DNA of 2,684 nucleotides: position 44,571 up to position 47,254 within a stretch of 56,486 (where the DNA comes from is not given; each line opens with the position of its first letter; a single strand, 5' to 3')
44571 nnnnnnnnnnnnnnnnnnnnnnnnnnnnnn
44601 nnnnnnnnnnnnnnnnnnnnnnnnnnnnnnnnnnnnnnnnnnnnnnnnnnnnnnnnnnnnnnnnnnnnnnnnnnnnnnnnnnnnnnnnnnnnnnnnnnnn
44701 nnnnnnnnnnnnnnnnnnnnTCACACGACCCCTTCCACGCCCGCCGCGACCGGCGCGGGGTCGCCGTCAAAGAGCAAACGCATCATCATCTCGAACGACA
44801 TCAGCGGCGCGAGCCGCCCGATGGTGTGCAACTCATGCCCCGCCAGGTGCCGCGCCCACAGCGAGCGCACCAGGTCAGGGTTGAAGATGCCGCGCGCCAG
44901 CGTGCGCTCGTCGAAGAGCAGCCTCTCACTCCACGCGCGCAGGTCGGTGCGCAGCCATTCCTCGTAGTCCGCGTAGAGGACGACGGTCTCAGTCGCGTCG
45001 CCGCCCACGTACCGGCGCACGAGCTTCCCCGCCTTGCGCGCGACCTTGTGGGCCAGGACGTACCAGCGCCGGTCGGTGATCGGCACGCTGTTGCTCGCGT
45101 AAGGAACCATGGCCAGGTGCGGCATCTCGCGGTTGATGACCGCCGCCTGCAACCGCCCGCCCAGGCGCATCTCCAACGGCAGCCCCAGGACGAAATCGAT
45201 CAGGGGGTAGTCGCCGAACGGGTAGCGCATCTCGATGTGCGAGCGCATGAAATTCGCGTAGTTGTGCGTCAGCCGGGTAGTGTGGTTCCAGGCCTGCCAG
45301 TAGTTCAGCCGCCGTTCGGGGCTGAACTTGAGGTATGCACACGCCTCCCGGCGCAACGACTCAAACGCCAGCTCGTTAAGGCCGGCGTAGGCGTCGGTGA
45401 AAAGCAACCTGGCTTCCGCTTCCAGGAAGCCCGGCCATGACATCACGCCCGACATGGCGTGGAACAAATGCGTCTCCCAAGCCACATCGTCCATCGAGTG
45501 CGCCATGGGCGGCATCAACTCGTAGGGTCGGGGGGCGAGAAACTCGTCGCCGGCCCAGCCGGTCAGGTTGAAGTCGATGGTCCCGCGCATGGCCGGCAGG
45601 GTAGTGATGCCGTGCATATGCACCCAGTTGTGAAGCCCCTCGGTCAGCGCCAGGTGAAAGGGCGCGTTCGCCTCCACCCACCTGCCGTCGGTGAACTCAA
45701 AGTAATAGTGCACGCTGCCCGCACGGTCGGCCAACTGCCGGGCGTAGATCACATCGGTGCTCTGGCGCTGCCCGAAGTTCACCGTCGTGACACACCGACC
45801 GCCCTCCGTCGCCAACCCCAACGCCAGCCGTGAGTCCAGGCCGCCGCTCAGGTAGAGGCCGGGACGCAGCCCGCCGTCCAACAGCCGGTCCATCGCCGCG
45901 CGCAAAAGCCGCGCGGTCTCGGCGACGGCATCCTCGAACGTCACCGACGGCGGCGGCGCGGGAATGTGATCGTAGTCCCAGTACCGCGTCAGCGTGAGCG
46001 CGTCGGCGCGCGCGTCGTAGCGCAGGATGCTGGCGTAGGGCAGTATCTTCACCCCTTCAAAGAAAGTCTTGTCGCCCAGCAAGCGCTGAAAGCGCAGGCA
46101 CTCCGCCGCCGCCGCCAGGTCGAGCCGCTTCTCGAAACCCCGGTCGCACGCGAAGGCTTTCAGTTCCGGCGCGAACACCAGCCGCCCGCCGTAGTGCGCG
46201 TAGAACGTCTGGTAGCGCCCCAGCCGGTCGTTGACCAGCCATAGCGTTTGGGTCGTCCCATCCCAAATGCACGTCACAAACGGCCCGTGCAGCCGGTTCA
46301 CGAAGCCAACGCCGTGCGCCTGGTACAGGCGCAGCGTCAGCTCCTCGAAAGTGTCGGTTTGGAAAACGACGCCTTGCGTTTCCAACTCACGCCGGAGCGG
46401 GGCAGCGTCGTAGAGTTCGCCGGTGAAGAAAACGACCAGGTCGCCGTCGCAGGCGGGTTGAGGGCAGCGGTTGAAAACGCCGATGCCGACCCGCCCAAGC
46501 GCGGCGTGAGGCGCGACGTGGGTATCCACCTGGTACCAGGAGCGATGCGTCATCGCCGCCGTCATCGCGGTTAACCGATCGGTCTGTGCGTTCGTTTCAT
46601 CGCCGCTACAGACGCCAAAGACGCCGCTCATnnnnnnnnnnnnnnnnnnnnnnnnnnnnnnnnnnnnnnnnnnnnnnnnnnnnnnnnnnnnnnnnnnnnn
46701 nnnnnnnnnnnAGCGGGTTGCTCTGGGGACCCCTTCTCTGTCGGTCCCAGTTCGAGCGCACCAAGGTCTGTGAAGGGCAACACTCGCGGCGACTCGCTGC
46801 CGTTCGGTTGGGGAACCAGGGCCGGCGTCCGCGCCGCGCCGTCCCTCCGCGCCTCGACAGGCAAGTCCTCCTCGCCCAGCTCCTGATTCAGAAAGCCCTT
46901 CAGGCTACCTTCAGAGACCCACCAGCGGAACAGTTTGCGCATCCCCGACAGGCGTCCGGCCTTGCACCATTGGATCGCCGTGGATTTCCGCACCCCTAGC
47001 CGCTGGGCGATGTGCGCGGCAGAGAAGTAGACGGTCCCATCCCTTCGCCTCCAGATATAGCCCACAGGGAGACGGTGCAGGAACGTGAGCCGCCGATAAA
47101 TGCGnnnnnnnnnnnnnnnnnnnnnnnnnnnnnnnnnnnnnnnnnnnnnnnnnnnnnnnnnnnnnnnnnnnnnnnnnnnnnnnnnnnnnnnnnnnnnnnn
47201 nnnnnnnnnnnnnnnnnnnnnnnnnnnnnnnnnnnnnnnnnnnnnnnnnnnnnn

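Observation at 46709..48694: BY-tyrosine-kinase co-polymerase carrying a C-terminal excisionase-type HTH DNA-binding domain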

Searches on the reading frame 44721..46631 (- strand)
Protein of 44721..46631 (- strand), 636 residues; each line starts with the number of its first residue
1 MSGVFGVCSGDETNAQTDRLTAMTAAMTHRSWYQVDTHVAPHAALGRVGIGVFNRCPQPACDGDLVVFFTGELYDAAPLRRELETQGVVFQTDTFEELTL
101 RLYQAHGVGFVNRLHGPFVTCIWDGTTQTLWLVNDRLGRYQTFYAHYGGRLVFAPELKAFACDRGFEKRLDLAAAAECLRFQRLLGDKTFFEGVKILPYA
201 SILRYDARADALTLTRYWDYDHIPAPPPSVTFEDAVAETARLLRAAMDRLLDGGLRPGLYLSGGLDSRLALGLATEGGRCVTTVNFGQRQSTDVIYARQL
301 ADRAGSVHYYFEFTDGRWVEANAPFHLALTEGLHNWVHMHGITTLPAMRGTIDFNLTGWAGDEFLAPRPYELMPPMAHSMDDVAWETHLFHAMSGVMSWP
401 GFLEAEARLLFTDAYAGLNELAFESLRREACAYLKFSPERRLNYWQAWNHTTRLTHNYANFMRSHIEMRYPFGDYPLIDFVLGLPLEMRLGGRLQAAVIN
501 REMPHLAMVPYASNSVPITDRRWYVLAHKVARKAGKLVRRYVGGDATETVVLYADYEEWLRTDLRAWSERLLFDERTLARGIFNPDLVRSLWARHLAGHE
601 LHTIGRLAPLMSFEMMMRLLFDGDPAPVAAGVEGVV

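Call 16: search_protein_families(library=pfam, proteins=[window:44721-46631:-], max_evalue=0.00001)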
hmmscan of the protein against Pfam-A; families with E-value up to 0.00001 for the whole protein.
window:44721-46631:- (636 aa): 3 families
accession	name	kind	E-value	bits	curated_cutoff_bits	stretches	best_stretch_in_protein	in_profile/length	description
PF00733.27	Asn_synthase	-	4.7e-24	86.1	21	1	240-493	3-262/354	Asparagine synthase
PF13537.11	GATase_7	-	1.2e-20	74.2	25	1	57-160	13-121/123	Glutamine amidotransferase domain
PF13522.11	GATase_6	-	4e-15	56.4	27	1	51-155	25-129/130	Glutamine amidotransferase domain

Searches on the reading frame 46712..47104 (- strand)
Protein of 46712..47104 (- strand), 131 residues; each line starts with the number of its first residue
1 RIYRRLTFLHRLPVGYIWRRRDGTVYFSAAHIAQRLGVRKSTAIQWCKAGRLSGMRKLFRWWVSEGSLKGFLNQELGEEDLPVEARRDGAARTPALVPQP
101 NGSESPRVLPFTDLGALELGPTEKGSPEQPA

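Call 76: search_protein_families(library=ncbifam, proteins=[window:46712-47104:-], max_evalue=0.01)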
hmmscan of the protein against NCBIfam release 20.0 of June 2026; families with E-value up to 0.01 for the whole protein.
seq(131 aa): 0 families
